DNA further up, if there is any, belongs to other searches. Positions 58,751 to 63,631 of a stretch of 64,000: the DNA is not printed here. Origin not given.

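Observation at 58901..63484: Single-gene Avs/NLR-like system: PD-(D/E)xK-like domain + STAND NTPase + >1100-aa helical repeat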

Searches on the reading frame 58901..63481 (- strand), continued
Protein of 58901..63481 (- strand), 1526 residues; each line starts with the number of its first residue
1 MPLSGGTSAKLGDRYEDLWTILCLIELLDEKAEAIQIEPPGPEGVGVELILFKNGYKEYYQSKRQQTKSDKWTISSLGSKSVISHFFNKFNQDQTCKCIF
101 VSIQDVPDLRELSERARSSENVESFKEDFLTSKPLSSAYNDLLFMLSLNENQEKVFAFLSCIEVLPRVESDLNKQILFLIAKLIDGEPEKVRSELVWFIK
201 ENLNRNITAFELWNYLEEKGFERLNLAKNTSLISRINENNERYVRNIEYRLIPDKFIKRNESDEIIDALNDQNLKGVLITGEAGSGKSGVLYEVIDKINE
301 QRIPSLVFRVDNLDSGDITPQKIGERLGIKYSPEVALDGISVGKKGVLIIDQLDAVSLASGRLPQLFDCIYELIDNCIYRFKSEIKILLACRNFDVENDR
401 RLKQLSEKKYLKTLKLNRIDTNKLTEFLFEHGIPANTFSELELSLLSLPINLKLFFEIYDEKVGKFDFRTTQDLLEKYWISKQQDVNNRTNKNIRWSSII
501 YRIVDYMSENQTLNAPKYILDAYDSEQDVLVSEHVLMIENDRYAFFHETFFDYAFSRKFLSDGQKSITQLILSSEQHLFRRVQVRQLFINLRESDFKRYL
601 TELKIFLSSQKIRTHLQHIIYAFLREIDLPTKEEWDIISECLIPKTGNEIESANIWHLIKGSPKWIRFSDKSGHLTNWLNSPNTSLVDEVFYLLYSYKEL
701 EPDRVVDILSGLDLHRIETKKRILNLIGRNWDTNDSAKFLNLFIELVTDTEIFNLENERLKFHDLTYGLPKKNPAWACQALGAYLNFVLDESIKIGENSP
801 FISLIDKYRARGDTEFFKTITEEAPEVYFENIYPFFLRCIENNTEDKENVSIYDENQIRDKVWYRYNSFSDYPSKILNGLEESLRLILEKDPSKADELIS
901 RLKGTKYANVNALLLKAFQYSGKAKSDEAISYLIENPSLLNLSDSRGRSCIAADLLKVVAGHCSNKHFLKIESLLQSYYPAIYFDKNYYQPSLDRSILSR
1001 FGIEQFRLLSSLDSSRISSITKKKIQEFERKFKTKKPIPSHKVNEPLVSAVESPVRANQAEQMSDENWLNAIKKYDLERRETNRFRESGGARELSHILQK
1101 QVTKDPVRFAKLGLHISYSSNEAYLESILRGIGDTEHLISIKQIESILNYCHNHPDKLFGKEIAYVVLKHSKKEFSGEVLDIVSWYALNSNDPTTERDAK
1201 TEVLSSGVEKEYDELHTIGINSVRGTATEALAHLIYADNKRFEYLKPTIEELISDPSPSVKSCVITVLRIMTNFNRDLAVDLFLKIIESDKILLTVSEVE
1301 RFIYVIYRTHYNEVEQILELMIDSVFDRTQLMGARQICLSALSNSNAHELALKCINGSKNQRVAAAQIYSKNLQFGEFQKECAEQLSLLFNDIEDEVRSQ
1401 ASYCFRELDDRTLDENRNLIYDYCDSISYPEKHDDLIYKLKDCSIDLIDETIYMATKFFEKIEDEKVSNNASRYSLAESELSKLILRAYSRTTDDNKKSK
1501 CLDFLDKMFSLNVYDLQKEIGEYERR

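Call 52: search_protein_families(library=pfam, alignment_id=A7, max_evalue=0.00001)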
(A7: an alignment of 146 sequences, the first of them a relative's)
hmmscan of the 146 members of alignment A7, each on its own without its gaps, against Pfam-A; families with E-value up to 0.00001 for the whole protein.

A. member 1, L003:8500-9045:- (181 aa): 0 families

B. families by the number of members that match (of 146 scanned): 173 families (the first 25 are shown)
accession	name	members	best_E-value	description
PF02463.25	SMC_N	4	3.2e-14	RecF/RecN/SMC N terminal domain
PF13560.12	HTH_31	4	2.9e-13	Helix-turn-helix domain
PF01381.28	HTH_3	4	5.3e-13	Helix-turn-helix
PF13476.12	AAA_23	3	7.1e-19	AAA domain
PF08378.17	NERD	3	3.5e-15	Nuclease-related domain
PF12844.13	HTH_19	3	1.8e-13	Helix-turn-helix domain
PF13413.12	HTH_25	3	4.2e-08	Helix-turn-helix domain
PF07719.23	TPR_2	2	1e-63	Tetratricopeptide repeat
PF07669.17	Eco57I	2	1.1e-35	Eco57I restriction-modification methylase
PF13424.12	TPR_12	2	6.6e-34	Tetratricopeptide repeat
PF13428.12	TPR_14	2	1.5e-33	Tetratricopeptide repeat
PF07732.21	Cu-oxidase_3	2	5.1e-33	Multicopper oxidase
PF07731.20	Cu-oxidase_2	2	1.2e-29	Multicopper oxidase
PF14559.12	TPR_19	2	2.1e-28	Tetratricopeptide repeat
PF13361.12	UvrD_C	2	1.2e-24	UvrD-like helicase C-terminal domain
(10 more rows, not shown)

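Call 65: search_dna_similar(query=window:58901-63481:-, collection=plasmids, mode=protein, max_rows=15)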
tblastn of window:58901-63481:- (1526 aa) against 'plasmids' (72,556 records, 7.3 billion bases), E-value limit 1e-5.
Records with a match: 15; places in all: 15; records where one place covers at least 80% of the query: 5.
Best place of each record, by identity: <60% 15.
By first word of the organism name: Nostoc 4; Sinorhizobium 2; Tolypothrix 2; Haloferax 2; Rhizobium 1; Isosphaeraceae 1; Herpetosiphon 1; Segatella 1; Microchaete 1.
By predicted mobility (MOB-suite, as given by PLSDB): conjugative 7; non-mobilizable 7; mobilizable 1.
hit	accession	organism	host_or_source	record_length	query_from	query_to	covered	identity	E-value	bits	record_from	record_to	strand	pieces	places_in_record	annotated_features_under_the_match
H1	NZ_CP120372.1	Sinorhizobium numidicum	Argyrolobium uniflorum,Cell culture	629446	3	1525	95%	28.1%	3e-110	458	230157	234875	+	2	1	AAA family ATPase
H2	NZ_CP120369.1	Sinorhizobium numidicum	Argyrolobium uniflorum,Cell culture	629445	3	1525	95%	28.1%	3e-110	458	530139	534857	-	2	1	AAA family ATPase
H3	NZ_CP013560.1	Rhizobium phaseoli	Phaseolus vulgaris,Whole ...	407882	3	1525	95%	27.1%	2e-96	412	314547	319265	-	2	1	AAA family ATPase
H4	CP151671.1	Isosphaeraceae bacterium EP7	-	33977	5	1513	99%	23.1%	1e-84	316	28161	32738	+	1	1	hypothetical protein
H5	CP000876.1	Herpetosiphon aurantiacus DSM 785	-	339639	256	1526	83%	22.4%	2e-55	222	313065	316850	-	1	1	hypothetical protein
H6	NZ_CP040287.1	Nostoc sp. C057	Phaeoceros,pure culture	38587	254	709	30%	23.3%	1e-21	110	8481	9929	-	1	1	SEFIR domain-containing protein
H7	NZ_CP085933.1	Segatella copri DSM 18205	-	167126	278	669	26%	26.1%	1e-16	94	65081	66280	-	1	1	NACHT domain-containing protein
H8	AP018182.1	Nostoc carneum NIES-2107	-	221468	250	635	25%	25.7%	2e-9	71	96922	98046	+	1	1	pentapeptide repeat-containing protein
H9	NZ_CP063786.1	Tolypothrix sp. PCC 7712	Soil sample,soil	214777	250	635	25%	25.4%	4e-8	66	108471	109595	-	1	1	caspase family protein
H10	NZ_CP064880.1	Tolypothrix sp. PCC 7601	Fresh water sample,Fresh water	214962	250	635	25%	25.4%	4e-8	66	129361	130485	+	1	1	caspase family protein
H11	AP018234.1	Microchaete diplosiphon NIES-3275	-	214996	250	635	25%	25.4%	4e-8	66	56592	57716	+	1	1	pentapeptide repeat-containing protein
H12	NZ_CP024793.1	Nostoc flagelliforme CCNUN1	cell culture,desert soil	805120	249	635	25%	25.2%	1e-9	71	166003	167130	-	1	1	caspase family protein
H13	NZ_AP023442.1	Nostoc sp. MS1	-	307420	250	638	25%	24.9%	3e-11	77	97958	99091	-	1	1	ATP-binding protein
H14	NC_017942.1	Haloferax mediterranei ATCC 33500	-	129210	257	435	12%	24.2%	6e-6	59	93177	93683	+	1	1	hypothetical protein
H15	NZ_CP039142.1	Haloferax mediterranei ATCC 33500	Cell culture,Spain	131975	257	435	12%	24.2%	6e-6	59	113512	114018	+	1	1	hypothetical protein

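Call 66: get_annotated_region(hit=H5, flank=6000)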
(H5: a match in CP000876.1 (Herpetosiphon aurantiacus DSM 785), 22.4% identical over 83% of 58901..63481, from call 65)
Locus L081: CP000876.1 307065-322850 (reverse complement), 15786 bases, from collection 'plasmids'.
description: Herpetosiphon aurantiacus DSM 785 plasmid pHAU01, complete sequence
organism: Herpetosiphon aurantiacus DSM 785 (NCBI taxid 316274)
taxonomy: Bacteria; Chloroflexota; Chloroflexia; Herpetosiphonales; Herpetosiphonaceae; Herpetosiphon; Herpetosiphon aurantiacus; Herpetosiphon aurantiacus DSM 785
host: -; source: -; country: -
typing (MOB-suite, as given by PLSDB): non-mobilizable
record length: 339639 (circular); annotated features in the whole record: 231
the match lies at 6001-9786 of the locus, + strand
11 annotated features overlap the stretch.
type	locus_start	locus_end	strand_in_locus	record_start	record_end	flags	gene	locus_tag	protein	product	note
CDS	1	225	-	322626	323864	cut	-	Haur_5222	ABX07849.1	transposase Tn3 family protein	-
CDS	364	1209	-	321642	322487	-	-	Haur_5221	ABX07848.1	hypothetical protein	-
CDS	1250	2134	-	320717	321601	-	-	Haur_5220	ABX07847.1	transcriptional regulator, LuxR family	-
CDS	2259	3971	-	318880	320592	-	-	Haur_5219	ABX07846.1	transposase Tn3 family protein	-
CDS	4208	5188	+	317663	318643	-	-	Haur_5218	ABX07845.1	integrase family protein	-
CDS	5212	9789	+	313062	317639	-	-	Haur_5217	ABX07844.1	hypothetical protein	-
CDS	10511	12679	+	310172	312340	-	-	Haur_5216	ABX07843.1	Superfamily I DNA and RNA helicase-like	-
CDS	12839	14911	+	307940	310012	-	-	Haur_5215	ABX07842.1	protein of unknown function DUF262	-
CDS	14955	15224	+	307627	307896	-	-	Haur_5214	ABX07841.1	hypothetical protein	-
CDS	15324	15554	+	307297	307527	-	-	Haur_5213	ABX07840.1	hypothetical protein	-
CDS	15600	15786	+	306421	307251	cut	-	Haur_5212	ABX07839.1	hypothetical protein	-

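Call 67: get_annotated_region(hit=H1, flank=6000)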
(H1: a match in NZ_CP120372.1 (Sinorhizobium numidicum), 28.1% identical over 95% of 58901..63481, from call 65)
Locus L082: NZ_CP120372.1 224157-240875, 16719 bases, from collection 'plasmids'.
description: Sinorhizobium numidicum strain LMG 27395 plasmid unnamed, complete sequence
organism: Sinorhizobium numidicum (NCBI taxid 680248)
taxonomy: Bacteria; Pseudomonadota; Alphaproteobacteria; Hyphomicrobiales; Rhizobiaceae; Sinorhizobium; Sinorhizobium numidicum
host: -; source: Argyrolobium uniflorum,Cell culture; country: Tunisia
typing (MOB-suite, as given by PLSDB): conjugative; replicon rep_cluster_473; relaxase MOBQ; mating-pair formation MPF_T
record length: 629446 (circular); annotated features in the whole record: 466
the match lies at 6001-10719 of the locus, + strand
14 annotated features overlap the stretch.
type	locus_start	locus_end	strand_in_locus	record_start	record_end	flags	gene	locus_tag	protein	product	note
CDS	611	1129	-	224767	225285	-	-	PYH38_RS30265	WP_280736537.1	hypothetical protein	-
CDS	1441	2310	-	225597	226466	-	-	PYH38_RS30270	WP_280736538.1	ImmA/IrrE family metallo-endopeptidase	-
CDS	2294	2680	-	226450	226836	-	-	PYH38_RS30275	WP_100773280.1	helix-turn-helix transcriptional regulator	-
CDS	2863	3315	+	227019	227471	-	-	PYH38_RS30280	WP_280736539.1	multiubiquitin domain-containing protein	-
CDS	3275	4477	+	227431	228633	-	-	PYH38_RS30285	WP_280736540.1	ThiF family adenylyltransferase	-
CDS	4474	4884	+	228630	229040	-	-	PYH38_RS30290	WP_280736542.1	DUF6527 family protein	-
CDS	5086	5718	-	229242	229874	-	-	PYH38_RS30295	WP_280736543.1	tyrosine-type recombinase/integrase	GO:0015074 - DNA integration [Evidence IEA]; GO:0006310 - DNA recombination [Evidence IEA]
CDS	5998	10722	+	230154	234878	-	-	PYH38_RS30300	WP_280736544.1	AAA family ATPase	-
CDS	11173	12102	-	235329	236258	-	-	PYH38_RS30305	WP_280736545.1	carbon-nitrogen hydrolase family protein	-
CDS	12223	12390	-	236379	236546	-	-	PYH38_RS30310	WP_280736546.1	hypothetical protein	-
CDS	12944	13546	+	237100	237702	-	-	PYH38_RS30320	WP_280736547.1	PLP-dependent aminotransferase family protein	-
CDS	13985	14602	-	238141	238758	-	-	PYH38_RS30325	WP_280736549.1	TetR/AcrR family transcriptional regulator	-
CDS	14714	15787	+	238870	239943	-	-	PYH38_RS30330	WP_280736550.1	efflux RND transporter periplasmic adaptor subunit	GO:0006810 - transport [Evidence IEA]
CDS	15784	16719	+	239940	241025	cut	-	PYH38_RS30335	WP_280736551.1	efflux RND transporter periplasmic adaptor subunit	GO:0006810 - transport [Evidence IEA]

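Call 68: search_protein_families(library=pfam, proteins=[L081:5212-6060:+, L082:5998-6840:+], max_evalue=0.1)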
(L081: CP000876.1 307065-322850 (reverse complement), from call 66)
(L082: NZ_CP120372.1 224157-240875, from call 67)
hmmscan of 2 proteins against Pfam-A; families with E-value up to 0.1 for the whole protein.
L081:5212-6060:+ (283 aa): 0 families

L082:5998-6840:+ (281 aa): 0 families

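Call 75: find_encoding_contigs(protein=P0002, flank=10000, max_places=3)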
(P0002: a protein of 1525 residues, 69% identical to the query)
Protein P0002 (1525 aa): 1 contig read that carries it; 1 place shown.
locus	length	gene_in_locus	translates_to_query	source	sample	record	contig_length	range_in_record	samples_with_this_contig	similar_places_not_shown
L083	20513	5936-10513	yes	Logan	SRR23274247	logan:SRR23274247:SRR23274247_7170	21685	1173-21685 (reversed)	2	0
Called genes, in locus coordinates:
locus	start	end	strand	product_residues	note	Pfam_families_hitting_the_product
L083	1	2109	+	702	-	?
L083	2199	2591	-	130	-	-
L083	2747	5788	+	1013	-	PF01170:UPF0020 (faint), PF20473:MmeI_Mtase, PF02384:N6_Mtase, PF07669:Eco57I, PF12950:TaqI_C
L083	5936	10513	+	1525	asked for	-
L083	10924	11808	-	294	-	PF00078:RVT_1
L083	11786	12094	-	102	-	PF12844:HTH_19, PF13560:HTH_31 (weak), PF01381:HTH_3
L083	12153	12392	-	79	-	-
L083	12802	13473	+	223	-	-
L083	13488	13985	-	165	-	-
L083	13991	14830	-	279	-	-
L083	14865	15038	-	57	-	-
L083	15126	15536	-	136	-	PF01850:PIN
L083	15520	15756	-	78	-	PF01402:RHH_1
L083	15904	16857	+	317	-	PF09339:HTH_IclR (weak), PF12802:MarR_2 (faint), PF13412:HTH_24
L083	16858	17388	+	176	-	PF19502:DUF6036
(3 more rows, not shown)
